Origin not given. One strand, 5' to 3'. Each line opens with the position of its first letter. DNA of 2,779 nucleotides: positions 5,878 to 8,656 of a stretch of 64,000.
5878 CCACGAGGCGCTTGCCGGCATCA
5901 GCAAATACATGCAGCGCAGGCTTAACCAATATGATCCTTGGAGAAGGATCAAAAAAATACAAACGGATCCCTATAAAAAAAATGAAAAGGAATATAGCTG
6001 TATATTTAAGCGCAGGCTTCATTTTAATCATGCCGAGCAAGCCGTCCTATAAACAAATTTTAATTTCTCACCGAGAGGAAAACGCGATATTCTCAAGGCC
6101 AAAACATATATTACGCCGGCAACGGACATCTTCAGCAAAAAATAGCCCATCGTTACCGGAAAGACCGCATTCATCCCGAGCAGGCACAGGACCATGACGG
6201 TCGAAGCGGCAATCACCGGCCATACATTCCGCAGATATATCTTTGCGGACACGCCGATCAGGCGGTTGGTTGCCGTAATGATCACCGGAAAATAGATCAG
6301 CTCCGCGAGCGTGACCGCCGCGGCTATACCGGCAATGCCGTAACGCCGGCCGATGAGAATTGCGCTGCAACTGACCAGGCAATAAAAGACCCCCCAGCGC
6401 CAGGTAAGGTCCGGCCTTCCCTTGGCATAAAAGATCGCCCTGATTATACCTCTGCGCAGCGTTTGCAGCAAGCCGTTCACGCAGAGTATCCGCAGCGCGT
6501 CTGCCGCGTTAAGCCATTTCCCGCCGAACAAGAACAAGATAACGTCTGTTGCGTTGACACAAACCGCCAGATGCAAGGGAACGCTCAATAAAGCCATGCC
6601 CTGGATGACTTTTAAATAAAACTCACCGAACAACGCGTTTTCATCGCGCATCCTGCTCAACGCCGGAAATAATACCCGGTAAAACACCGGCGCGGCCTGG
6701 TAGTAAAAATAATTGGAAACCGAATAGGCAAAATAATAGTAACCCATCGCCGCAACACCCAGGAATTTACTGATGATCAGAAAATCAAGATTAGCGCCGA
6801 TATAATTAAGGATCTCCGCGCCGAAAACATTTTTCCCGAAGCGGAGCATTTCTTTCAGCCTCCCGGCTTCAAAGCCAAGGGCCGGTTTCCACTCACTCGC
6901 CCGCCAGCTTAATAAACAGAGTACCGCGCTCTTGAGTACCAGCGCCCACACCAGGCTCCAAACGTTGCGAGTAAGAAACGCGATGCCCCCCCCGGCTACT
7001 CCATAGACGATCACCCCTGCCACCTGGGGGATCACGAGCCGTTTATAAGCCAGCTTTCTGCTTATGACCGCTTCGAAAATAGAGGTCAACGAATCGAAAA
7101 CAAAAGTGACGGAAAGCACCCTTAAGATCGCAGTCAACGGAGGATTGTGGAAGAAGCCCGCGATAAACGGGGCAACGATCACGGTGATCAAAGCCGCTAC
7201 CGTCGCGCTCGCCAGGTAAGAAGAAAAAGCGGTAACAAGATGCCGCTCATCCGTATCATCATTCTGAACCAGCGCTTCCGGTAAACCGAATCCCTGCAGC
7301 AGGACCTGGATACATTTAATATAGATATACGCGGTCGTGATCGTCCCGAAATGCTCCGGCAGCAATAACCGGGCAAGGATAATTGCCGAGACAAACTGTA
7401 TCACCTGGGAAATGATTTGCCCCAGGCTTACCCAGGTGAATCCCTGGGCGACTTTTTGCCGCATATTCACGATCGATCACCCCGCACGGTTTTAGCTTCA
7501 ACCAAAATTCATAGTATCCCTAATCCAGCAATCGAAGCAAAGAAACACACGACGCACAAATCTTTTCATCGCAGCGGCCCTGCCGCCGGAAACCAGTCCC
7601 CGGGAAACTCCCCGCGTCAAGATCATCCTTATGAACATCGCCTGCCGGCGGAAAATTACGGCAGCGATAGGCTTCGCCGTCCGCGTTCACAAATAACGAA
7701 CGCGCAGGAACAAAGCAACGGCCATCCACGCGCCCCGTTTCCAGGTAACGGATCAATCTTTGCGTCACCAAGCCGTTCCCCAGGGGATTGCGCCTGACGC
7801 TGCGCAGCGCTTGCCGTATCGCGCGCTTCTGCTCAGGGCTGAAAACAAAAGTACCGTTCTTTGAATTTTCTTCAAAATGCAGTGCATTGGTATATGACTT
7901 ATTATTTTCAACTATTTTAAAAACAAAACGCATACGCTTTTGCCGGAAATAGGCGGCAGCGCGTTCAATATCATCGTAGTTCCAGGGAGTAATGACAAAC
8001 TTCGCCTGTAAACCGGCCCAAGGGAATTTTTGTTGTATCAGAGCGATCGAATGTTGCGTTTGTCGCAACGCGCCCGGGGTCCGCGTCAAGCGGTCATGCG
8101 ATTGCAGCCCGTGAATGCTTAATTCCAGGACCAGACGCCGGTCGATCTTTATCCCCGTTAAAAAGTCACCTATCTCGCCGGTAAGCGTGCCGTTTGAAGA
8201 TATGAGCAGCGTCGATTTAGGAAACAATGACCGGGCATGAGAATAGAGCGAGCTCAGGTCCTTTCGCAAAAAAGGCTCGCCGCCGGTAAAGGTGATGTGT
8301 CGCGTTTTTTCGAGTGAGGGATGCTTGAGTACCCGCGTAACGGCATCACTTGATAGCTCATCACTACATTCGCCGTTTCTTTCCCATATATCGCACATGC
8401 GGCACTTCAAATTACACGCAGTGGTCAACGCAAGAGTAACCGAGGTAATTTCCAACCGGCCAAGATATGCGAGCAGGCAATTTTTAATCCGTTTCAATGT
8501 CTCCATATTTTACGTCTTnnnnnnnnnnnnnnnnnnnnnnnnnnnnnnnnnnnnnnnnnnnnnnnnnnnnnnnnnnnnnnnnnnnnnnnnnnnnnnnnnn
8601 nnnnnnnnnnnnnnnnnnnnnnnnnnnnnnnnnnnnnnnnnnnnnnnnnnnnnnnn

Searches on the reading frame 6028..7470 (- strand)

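Call 3: search_protein_families(library=pfam, proteins=[window:6028-7470:-], max_evalue=0.1)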
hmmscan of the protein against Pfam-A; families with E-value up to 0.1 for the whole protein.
window:6028-7470:- (480 aa): 2 families
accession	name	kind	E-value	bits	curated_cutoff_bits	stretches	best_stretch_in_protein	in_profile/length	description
PF13440.11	Polysacc_synt_3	-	5.7e-72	242.9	23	1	31-323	1-292/293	Polysaccharide biosynthesis protein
PF01943.22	Polysacc_synt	-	1.5e-30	107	28.2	1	8-274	2-273/274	Polysaccharide biosynthesis protein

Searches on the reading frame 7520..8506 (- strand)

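Call 3: search_protein_families(library=pfam, proteins=[window:7520-8506:-], max_evalue=0.1)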
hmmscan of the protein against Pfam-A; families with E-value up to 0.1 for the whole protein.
window:7520-8506:- (328 aa): 3 families
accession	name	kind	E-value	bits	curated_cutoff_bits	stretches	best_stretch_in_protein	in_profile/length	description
PF04055.27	Radical_SAM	-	1.8e-11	45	29.5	1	27-142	3-121/166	Radical SAM superfamily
PF13353.11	Fer4_12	-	1.1e-05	26.2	22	1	28-112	12-97/137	4Fe-4S single cluster domain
PF13186.11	SPASM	-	0.00069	20.3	21.5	1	264-298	1-41/67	Iron-sulfur cluster-binding domain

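Call 4: search_protein_families(library=ncbifam, proteins=[window:7520-8506:-], max_evalue=0.1)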
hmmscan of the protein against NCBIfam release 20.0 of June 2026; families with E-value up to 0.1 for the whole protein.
window:7520-8506:- (328 aa): 69 families (the best 25 are shown)
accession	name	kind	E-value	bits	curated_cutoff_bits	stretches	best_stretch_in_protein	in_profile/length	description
TIGR03977.1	rSAM_pair_HxsC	equivalog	3.8e-16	58.8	267.9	1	22-195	26-197/292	His-Xaa-Ser system radical SAM maturase HxsC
NF033640.1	N_Twi_rSAM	subfamily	5.7e-16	58.6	170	1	19-209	109-310/398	twitch domain-containing radical SAM protein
TIGR02666.1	moaA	equivalog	8.6e-15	54.5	284.05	1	19-196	8-189/336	GTP 3',8-cyclase MoaA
TIGR04051.1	rSAM_NirJ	equivalog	2.2e-14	53.2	515.45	1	25-180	6-156/354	heme d1 biosynthesis radical SAM protein NirJ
TIGR04317.1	W_rSAM_matur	equivalog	5.2e-14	52.1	380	1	21-285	4-258/349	tungsten cofactor oxidoreductase radical SAM maturase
NF045574.1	sacti_mat_StsB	exception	1.1e-13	50.9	625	1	20-283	95-339/466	StsB family radical SAM/SPASM domain sactipeptide maturase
NF047865.1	rSAM_PapB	equivalog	4.5e-13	49.1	340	1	20-291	2-274/330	PapB family radical SAM/SPASM ranthipeptide maturase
TIGR02668.1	moaA_archaeal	equivalog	5.3e-13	48.6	325.25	1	19-235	8-220/303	GTP 3',8-cyclase MoaA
TIGR04250.1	SCM_rSAM_ScmE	equivalog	6.9e-13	48.2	400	1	22-187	4-165/358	SynChlorMet cassette radical SAM/SPASM protein ScmE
NF001199.0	PRK00164.2-1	equivalog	2.5e-12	46.5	231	1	19-203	10-189/308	GTP 3',8-cyclase MoaA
TIGR04054.1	rSAM_NirJ1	equivalog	3.6e-12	45.6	650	1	23-192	38-202/387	putative heme d1 biosynthesis radical SAM protein NirJ1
TIGR03961.1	rSAM_PTO1314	hypoth_equivalog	4.2e-12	46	306.05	1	27-186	29-177/332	PTO1314 family radical SAM protein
TIGR04546.1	rSAM_ahbC_deAc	equivalog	2e-11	43.4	650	1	23-184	41-197/390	12,18-didecarboxysiroheme deacetylase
TIGR04082.1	rSAM_for_selen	equivalog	3.2e-11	42.7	350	1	26-320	204-487/516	thio(seleno)oxazole modification radical SAM maturase SbtM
TIGR04545.1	rSAM_ahbD_hemeb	equivalog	5.4e-11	42.5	500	1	25-181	4-156/339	heme b synthase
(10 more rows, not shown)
